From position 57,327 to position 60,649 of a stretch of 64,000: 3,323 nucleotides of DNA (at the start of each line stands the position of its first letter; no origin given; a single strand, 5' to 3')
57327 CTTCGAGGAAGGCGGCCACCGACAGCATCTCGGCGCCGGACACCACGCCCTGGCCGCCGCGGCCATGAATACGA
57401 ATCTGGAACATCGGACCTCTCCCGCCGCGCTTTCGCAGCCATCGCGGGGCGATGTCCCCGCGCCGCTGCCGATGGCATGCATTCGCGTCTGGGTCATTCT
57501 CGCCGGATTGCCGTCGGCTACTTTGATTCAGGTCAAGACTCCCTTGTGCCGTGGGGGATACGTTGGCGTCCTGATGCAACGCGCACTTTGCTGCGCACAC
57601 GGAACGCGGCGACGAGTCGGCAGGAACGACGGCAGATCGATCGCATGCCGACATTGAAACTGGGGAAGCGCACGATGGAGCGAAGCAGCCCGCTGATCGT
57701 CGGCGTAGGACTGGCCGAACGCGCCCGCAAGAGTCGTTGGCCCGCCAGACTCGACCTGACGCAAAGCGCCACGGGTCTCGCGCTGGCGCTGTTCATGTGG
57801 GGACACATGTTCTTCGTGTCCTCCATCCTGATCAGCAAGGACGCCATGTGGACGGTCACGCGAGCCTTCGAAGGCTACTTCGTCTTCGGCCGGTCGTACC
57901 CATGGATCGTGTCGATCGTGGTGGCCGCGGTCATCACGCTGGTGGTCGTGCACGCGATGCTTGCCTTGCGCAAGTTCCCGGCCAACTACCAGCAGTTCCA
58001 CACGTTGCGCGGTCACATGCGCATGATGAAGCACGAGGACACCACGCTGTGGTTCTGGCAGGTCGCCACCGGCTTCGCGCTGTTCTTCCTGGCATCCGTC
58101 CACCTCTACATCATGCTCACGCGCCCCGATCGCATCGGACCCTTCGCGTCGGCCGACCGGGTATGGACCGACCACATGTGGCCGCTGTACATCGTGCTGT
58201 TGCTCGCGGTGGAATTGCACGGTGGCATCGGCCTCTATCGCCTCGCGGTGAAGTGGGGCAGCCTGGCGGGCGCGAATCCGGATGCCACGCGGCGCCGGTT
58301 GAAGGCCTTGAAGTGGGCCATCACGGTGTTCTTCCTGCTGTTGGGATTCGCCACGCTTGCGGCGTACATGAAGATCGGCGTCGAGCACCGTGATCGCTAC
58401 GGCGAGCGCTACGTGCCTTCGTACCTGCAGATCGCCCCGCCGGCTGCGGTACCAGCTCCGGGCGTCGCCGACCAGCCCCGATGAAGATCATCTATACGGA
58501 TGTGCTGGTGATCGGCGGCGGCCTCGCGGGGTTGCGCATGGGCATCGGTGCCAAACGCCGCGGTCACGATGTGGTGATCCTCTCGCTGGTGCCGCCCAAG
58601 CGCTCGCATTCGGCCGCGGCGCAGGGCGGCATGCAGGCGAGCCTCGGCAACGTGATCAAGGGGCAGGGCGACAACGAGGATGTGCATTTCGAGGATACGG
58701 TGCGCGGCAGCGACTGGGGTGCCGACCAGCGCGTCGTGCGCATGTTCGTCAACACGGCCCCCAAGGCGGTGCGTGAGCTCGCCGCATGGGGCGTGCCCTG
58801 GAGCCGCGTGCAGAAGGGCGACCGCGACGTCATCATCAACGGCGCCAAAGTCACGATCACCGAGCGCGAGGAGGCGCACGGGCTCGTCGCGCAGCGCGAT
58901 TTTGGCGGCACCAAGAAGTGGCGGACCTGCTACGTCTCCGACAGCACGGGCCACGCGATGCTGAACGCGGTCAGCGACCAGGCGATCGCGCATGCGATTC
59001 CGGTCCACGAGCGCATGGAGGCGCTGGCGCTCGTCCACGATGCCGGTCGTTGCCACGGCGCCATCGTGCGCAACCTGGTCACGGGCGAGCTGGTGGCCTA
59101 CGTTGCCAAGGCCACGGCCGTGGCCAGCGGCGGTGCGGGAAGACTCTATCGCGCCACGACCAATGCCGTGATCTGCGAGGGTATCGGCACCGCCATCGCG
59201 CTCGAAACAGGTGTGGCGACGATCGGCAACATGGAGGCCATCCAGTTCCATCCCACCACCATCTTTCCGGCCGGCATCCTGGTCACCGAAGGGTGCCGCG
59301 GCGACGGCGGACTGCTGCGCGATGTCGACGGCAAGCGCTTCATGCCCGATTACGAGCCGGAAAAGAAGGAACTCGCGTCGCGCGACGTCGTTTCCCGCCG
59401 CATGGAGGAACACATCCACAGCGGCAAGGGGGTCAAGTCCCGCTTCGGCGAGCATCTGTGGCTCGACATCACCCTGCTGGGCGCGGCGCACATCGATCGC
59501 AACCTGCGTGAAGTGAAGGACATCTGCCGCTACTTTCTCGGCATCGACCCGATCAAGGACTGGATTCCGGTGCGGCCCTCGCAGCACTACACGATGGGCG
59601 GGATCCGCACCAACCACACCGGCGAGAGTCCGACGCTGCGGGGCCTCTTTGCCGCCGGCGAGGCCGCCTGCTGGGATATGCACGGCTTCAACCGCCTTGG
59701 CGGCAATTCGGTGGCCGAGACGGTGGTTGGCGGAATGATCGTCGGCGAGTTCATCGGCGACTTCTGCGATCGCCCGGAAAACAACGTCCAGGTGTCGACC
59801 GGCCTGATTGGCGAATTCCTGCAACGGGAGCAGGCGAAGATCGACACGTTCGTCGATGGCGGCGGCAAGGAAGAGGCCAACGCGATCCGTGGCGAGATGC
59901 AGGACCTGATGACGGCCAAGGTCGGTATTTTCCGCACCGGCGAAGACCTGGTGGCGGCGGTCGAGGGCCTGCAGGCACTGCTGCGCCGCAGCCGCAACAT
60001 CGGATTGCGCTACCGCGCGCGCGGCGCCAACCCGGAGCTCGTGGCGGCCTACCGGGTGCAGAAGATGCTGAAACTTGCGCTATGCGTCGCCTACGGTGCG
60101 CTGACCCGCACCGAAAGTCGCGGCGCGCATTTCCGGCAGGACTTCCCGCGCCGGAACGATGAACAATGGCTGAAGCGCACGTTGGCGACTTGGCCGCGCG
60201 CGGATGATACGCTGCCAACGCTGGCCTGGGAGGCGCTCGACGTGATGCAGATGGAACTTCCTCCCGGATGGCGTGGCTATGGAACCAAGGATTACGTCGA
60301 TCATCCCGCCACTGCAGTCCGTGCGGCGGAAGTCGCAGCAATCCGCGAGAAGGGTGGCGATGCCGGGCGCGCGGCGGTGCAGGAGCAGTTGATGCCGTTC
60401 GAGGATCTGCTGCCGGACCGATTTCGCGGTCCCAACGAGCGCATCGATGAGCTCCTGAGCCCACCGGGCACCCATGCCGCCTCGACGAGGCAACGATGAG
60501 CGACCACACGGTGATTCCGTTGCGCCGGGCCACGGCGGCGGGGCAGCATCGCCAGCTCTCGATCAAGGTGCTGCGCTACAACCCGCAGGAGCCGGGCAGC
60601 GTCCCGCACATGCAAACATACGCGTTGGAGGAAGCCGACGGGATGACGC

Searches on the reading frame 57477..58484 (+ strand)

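Call 18: search_protein_families(library=pfam, proteins=[window:57477-58484:+], max_evalue=0.0001)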
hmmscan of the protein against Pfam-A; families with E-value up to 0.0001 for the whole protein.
window:57477-58484:+ (335 aa): 1 family
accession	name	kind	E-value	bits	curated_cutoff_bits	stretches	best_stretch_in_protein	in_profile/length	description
PF01127.27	Sdh_cyt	-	3e-11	43.9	25.8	1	178-288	8-121/122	Succinate dehydrogenase/Fumarate reductase transmembrane subunit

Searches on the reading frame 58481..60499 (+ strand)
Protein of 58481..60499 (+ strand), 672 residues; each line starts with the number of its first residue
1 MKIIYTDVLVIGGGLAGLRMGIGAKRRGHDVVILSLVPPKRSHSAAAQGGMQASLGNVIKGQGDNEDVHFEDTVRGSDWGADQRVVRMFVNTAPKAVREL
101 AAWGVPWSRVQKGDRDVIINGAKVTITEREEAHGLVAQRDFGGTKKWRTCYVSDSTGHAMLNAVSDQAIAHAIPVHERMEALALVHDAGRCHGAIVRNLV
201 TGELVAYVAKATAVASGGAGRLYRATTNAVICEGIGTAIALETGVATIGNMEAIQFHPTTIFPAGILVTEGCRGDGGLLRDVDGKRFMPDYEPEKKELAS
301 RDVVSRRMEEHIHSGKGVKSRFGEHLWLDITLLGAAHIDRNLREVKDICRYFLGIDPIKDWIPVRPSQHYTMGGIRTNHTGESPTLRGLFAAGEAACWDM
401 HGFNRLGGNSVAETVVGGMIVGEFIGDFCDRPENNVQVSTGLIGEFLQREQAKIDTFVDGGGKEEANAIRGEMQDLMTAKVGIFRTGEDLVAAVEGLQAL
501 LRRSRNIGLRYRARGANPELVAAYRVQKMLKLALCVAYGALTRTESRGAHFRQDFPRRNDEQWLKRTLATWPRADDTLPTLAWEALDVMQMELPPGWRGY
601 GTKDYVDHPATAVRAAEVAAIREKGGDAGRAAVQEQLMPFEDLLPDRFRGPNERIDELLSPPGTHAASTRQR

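Call 72: search_protein_families(library=pfam, proteins=[window:58481-60499:+], max_evalue=0.00001)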
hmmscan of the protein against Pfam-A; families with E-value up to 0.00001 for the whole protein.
window:58481-60499:+ (672 aa): 2 families
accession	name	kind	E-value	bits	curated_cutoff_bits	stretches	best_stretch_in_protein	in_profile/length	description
PF00890.30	FAD_binding_2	-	4.8e-110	369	20.4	1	7-411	1-414/414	FAD binding domain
PF02910.25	Succ_DH_flav_C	-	1.8e-38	131.9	20.8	1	470-600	1-130/130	Fumarate reductase flavoprotein C-term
